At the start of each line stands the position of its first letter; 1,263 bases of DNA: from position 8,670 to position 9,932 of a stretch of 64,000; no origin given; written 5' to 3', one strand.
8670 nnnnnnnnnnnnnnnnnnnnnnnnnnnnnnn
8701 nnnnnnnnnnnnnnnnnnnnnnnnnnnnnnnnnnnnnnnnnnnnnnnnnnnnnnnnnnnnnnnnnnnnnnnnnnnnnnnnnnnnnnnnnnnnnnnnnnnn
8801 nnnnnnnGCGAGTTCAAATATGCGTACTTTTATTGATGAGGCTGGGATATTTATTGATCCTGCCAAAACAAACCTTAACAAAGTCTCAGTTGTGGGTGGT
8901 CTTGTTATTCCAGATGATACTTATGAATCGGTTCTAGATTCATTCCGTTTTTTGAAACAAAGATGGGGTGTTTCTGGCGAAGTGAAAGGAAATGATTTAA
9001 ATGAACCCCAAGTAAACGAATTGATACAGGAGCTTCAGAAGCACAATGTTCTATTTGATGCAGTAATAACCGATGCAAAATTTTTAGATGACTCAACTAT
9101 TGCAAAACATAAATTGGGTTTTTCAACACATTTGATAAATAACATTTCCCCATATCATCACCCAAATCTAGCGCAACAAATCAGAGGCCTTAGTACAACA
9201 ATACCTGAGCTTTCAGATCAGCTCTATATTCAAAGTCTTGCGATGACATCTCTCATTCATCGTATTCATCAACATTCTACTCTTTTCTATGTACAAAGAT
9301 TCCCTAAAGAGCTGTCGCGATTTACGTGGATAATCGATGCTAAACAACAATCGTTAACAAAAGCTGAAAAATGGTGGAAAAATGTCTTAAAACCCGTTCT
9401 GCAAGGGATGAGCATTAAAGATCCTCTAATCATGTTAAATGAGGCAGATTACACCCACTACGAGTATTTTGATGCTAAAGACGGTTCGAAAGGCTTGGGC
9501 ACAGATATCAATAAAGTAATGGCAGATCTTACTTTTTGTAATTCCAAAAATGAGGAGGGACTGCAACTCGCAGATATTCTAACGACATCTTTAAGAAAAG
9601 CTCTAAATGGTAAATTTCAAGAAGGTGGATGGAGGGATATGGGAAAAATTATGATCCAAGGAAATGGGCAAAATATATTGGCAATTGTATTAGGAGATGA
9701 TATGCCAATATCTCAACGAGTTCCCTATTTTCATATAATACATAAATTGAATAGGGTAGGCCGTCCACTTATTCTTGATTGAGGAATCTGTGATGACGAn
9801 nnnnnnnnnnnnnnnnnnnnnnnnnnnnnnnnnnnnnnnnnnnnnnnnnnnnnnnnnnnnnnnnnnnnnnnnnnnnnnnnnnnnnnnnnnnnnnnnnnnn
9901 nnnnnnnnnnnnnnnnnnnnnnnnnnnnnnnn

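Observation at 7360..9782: AbiEi-AbiEii pair extended by a tightly coupled DUF3800 gene: candidate three-gene defence module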

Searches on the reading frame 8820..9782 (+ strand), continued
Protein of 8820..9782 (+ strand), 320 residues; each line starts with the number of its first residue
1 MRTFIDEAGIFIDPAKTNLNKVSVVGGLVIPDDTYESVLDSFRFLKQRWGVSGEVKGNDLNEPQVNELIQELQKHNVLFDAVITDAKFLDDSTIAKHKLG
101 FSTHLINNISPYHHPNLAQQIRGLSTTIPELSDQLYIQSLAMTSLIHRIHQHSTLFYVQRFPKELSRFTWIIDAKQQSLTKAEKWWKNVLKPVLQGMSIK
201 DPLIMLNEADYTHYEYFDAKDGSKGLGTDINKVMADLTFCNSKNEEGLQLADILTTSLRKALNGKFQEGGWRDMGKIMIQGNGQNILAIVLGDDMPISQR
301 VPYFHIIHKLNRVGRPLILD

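Call 72: search_solved_structures(query=A2, max_evalue=1)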
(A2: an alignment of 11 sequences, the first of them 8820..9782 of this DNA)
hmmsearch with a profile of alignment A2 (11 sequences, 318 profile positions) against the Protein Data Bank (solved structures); distinct sequences matched with E-value up to 1: 0.

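Call 74: search_dna_similar(query=window:8820-9782:+, collection=plasmids, mode=protein, max_evalue=0.001, max_rows=30)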
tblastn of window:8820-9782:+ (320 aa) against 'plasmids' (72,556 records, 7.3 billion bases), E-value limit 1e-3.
Records with a match: 3; places in all: 3; records where one place covers at least 80% of the query: 2.
Best place of each record, by identity: <60% 3.
By first word of the organism name: Burkholderia 1; Cupriavidus 1; Tardiphaga 1.
By predicted mobility (MOB-suite, as given by PLSDB): non-mobilizable 2; conjugative 1.
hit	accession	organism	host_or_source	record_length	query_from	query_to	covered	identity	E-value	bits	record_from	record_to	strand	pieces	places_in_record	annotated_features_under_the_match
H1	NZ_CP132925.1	Burkholderia dolosa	Homo sapiens,Bronchial fluid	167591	1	280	88%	32.1%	3e-39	154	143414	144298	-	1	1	hypothetical protein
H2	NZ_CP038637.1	Cupriavidus oxalaticus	whole organism,sewage sludge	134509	1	268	84%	28.0%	1e-22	105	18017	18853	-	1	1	DUF3800 domain-containing protein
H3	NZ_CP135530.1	Tardiphaga sp. 709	Astragalus inopinatus,cell culture,root ...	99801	159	224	21%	39.7%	4e-6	56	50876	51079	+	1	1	none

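Call 75: search_dna_similar(query=window:8820-9782:+, collection=phages, mode=protein, max_evalue=0.001, max_rows=20)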
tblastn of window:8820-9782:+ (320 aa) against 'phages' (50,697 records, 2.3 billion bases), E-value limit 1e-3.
No match.

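Call 76: get_annotated_region(hit=H1, flank=5000)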
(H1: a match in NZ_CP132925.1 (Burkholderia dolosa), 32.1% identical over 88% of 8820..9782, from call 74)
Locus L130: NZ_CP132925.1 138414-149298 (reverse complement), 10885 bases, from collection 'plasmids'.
description: Burkholderia dolosa strain N149 plasmid unnamed, complete sequence
organism: Burkholderia dolosa (NCBI taxid 152500)
taxonomy: Bacteria; Pseudomonadota; Betaproteobacteria; Burkholderiales; Burkholderiaceae; Burkholderia; Burkholderia dolosa
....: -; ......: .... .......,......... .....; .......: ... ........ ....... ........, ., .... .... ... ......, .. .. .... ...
typing (MOB-suite, as given by PLSDB): conjugative; replicon rep_cluster_465; relaxase MOBF; mating-pair formation MPF_F
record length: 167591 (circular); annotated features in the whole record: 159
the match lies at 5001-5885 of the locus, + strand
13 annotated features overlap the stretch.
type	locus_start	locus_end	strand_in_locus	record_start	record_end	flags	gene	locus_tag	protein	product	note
CDS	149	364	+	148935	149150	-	-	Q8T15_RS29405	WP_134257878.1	hypothetical protein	-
CDS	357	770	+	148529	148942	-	-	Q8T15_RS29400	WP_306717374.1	hypothetical protein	-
CDS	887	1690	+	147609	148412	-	-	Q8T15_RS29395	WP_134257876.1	HNH endonuclease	-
CDS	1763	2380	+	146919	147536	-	-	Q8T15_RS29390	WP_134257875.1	hypothetical protein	-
CDS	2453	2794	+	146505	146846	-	-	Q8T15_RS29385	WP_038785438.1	hypothetical protein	-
CDS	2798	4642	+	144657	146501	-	-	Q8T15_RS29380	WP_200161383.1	phage integrase family protein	-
CDS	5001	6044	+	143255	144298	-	-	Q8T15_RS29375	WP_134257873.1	hypothetical protein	-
CDS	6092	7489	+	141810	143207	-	-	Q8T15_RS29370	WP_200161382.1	ATP-binding protein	-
CDS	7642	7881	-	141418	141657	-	-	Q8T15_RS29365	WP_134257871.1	hypothetical protein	-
CDS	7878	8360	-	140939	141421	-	-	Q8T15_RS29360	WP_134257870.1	hypothetical protein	-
CDS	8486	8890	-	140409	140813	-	-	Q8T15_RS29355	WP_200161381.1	hypothetical protein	-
CDS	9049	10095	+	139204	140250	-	-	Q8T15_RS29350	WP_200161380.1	hypothetical protein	-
CDS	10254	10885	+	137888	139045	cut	-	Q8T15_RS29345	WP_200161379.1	hypothetical protein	-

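Call 77: get_annotated_region(hit=H2, flank=5000)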
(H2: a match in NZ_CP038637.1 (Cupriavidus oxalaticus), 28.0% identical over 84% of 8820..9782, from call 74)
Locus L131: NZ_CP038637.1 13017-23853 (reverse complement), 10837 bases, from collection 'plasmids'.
description: Cupriavidus oxalaticus strain X32 plasmid unnamed2, complete sequence
organism: Cupriavidus oxalaticus (NCBI taxid 96344)
taxonomy: Bacteria; Pseudomonadota; Betaproteobacteria; Burkholderiales; Burkholderiaceae; Cupriavidus; Cupriavidus oxalaticus
host: -; source: whole organism,sewage sludge; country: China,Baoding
typing (MOB-suite, as given by PLSDB): non-mobilizable
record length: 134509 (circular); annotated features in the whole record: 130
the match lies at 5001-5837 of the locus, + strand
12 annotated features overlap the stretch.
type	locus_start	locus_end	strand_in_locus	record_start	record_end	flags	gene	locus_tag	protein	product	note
CDS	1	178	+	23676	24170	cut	-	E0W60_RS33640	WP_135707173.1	hypothetical protein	-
CDS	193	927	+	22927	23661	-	-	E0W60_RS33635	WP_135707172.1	hypothetical protein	-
CDS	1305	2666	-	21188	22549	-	-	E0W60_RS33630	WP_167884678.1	P-loop NTPase fold protein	-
CDS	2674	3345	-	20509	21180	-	-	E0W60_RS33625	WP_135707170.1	SOS response-associated peptidase family protein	GO:0006974 - DNA damage response [Evidence IEA]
CDS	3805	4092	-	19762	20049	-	-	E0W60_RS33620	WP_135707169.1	hypothetical protein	-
CDS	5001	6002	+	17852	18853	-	-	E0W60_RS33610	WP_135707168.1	DUF3800 domain-containing protein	-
CDS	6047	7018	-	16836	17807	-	-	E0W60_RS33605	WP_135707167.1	zeta toxin family protein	-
CDS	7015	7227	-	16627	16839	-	-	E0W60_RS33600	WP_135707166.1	hypothetical protein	-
CDS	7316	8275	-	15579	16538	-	-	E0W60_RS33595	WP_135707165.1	hypothetical protein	-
CDS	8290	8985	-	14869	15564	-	-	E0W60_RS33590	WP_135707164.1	ankyrin repeat domain-containing protein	-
CDS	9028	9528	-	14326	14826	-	-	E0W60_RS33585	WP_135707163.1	hypothetical protein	-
CDS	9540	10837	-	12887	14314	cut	-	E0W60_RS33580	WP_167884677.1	DNA topoisomerase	GO:0006265 - DNA topological change [Evidence IEA]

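Call 78: fold_search(model_id=the predicted structure, library=pdb)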
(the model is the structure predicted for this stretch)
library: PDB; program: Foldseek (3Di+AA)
matches with E <= 10: 202; with E <= 0.001: 0
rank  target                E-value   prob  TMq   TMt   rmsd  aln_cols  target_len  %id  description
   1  3puf_M                9.3e-03  1.00  0.35  0.40   8.4       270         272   11  Crystal structure of human RNase H2 complex (released 2010-12-22)
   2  2dff                  1.4e-02  1.00  0.32  0.46   8.8       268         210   11  Crystal structure of Tk-RNase HII(1-204)-C (released 2007-03-06)
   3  3asm                  2.0e-02  0.98  0.30  0.31  10.6       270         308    9  Crystal structure of Q54A mutant protein of Bst-RNase HIII (released 2011-06-08)
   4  3puf_J                2.2e-02  0.99  0.34  0.39   8.2       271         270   12  Crystal structure of human RNase H2 complex (released 2010-12-22)
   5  3puf_D                3.9e-02  0.99  0.35  0.40   7.9       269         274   13  Crystal structure of human RNase H2 complex (released 2010-12-22)
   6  1uax_A                4.1e-02  0.47  0.17  0.24  18.7       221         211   12  Crystal structure of the ribonuclease H2 from Pyrococcus horikoshii OT3 (released 2004-06-29)
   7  3vn5                  4.3e-02  0.72  0.21  0.25  12.5       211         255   14  Crystal structure of Aquifex aeolicus RNase H3 (released 2012-12-26)
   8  3puf_G                4.8e-02  0.99  0.35  0.41   8.3       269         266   12  Crystal structure of human RNase H2 complex (released 2010-12-22)
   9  2dfh                  5.6e-02  0.44  0.18  0.24  19.1       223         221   11  Crystal structure of Tk-RNase HII(1-212)-C (released 2007-03-06)
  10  3puf_P                7.2e-02  0.97  0.32  0.39   9.2       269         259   12  Crystal structure of human RNase H2 complex (released 2010-12-22)
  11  2dfe                  1.3e-01  0.75  0.29  0.41  12.0       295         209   12  Crystal structure of Tk-RNase HII(1-200)-C (released 2007-03-06)
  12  1io2                  1.4e-01  0.23  0.17  0.23  21.0       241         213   12  Crystal structure of type 2 ribonuclease h from hyperthermophilic archaeon, thermococcus kodakaraensis kod1 (released 2001-04-18)
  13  6a5s_D                6.2e-01  0.06  0.12  0.15  21.3       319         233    8  Structure of 14-3-3 gamma in complex with TFEB 14-3-3 binding motif (released 2019-02-13)
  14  6i8a_A                6.5e-01  0.12  0.12  0.04  16.1       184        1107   13  The crystal structure of the Pol2 catalytic domain of DNA polymerase epsilon carrying a P301R substitution. (released 2019-01-30)
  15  4ho7_A                6.8e-01  0.18  0.12  0.21  14.3       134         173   13  Crystal structure of eukaryotic HslV from Trypanosoma brucei (released 2013-07-10)
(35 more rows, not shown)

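Call 86: find_encoding_contigs(protein=P0002, flank=5000, max_places=2)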
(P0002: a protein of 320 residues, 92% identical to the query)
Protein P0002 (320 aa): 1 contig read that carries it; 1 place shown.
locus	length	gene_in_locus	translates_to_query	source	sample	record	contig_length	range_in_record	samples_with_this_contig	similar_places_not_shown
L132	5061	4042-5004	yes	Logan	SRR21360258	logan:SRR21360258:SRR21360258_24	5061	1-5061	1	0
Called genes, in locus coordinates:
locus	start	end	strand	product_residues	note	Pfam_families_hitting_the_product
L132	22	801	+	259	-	PF00202:Aminotran_3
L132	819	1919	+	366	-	PF10263:SprT-like, PF10979:DUF2786, PF23771:DUF7168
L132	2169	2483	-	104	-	PF22381:Staph_reg_Sar_Rot (weak), PF01047:MarR (weak)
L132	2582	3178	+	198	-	PF13338:AbiEi_4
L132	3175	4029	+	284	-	PF08843:AbiEii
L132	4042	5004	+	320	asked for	PF12686:DUF3800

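Call 87: find_encoding_contigs(protein=P0009, flank=5000, max_places=2)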
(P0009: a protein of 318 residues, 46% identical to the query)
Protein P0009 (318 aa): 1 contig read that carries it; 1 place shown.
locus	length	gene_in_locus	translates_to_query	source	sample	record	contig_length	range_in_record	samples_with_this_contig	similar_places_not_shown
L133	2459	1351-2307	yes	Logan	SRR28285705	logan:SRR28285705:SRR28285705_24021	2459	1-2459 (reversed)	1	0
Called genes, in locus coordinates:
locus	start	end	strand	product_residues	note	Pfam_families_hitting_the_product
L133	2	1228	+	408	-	?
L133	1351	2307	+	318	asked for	PF12686:DUF3800 (weak)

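Call 88: search_protein_representatives(alignment_id=A2)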
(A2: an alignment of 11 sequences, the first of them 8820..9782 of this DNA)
Query: 11 sequences, 318 profile positions. Proteins with E-value up to 0.001 (for the whole library): 1271; up to 1e-10: 846; up to 1e-30: 472. The best 150 are listed.
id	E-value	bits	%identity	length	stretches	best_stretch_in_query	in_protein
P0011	1.1e-144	497.9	-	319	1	1-317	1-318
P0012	1.2e-124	432.0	-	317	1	1-317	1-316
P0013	5.8e-119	413.4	-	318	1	1-317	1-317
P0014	3.2e-117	407.7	-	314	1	1-316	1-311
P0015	1.7e-97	342.9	-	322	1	1-317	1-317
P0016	4.3e-96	338.3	-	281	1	56-317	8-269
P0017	6.2e-84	298.3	-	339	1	1-316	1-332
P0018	8.5e-81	288.0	-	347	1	1-316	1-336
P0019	2.9e-79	283.0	-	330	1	1-317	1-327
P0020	2.1e-78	280.2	-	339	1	1-316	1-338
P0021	2.2e-78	280.1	-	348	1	1-316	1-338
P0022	3.0e-78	279.6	-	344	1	1-316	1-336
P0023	3.2e-77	276.2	-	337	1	1-316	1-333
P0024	4.1e-77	275.9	-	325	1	1-317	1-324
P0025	5.0e-76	272.4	-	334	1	1-315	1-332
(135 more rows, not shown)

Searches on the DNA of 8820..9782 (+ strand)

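Call 26: search_rna_families(sources=[L001, L003, L005, L007, L008, L010, L011], threshold=gathering)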
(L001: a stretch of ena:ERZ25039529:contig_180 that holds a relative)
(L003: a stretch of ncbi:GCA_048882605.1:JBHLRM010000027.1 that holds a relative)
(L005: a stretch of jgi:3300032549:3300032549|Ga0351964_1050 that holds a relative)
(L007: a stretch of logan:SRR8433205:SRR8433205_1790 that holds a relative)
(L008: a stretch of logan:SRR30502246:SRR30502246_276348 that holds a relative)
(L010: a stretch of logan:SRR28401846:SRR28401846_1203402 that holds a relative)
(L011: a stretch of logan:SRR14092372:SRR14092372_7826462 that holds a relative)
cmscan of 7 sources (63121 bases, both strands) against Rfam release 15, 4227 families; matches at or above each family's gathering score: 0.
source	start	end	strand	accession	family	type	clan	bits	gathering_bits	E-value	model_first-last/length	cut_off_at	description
